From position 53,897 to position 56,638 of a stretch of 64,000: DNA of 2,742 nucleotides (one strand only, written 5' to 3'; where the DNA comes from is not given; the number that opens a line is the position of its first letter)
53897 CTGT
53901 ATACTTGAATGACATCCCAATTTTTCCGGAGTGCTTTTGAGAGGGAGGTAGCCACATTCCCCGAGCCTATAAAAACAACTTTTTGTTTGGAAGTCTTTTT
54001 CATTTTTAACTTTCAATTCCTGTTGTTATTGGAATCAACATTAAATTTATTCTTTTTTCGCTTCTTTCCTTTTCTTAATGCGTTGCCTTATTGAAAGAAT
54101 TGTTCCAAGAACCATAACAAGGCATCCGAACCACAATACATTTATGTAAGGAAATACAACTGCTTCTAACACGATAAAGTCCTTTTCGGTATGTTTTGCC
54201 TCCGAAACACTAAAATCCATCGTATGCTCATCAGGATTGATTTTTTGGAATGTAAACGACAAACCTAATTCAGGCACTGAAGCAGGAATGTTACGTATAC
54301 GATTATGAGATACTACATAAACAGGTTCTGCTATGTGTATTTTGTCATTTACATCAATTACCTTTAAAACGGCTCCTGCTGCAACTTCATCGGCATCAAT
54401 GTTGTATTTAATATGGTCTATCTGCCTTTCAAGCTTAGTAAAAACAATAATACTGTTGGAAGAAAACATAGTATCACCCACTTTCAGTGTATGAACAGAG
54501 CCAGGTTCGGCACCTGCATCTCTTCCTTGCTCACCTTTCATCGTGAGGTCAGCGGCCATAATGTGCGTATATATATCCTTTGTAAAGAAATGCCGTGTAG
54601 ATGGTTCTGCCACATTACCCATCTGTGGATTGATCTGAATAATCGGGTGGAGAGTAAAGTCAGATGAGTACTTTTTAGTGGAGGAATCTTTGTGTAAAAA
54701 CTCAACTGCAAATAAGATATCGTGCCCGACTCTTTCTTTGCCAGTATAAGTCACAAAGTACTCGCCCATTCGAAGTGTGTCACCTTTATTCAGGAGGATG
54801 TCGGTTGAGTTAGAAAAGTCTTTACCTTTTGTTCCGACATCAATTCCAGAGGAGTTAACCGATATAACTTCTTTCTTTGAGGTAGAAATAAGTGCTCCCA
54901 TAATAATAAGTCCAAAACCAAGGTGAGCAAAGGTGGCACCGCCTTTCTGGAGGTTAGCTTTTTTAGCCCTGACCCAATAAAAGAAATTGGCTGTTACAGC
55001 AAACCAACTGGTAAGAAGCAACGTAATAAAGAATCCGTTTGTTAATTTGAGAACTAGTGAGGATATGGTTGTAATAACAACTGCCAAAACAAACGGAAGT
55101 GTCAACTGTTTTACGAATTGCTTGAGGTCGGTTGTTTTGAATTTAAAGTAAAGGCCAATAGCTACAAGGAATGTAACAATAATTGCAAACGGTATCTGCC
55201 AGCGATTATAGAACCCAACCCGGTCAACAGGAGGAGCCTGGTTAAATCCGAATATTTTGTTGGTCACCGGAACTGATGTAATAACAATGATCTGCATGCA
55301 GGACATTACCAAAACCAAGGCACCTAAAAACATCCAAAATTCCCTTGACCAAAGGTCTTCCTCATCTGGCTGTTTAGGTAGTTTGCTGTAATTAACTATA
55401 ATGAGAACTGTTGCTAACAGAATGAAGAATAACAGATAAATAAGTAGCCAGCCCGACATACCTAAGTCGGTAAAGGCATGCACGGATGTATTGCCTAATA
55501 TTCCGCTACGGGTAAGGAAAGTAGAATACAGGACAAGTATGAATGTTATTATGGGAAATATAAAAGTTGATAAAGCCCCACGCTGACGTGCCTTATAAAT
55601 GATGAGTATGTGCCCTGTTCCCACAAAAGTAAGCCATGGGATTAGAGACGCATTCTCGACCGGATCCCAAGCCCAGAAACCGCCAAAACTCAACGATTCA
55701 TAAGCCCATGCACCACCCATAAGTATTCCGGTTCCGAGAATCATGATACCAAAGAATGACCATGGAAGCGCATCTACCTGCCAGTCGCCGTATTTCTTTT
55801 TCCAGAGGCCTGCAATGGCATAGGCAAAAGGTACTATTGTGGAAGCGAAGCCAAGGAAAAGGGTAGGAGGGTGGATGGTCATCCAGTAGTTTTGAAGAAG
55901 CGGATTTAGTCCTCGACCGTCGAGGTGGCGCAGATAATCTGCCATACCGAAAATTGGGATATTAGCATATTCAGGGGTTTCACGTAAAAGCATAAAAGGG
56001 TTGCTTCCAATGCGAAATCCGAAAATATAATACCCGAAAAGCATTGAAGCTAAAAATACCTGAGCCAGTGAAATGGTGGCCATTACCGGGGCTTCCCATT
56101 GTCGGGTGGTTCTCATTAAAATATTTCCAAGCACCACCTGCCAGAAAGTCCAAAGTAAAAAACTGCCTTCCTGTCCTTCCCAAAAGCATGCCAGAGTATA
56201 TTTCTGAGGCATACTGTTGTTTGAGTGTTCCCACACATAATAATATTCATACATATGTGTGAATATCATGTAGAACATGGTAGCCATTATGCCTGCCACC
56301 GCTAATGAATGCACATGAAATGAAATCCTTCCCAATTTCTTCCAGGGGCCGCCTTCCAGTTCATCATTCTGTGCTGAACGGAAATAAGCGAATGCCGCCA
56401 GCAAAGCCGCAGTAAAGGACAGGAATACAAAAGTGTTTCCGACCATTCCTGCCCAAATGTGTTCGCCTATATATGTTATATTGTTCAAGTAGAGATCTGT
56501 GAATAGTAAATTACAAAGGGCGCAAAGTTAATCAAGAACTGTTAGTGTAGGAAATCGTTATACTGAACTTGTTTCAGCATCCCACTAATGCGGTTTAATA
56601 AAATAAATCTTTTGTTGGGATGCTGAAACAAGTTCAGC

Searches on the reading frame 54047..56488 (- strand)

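Call 46: search_protein_families(library=pfam, proteins=[window:54047-56488:-], max_evalue=0.001)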
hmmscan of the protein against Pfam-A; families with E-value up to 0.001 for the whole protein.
window:54047-56488:- (813 aa): 2 families
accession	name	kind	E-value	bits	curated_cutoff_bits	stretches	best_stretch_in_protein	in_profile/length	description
PF01578.25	Cytochrom_C_asm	-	4e-24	85.9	29.9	1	106-328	4-206/212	Cytochrome C assembly protein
PF16327.10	CcmF_C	-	3.7e-17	63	28.7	1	349-541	1-203/323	Cytochrome c-type biogenesis protein CcmF C-terminal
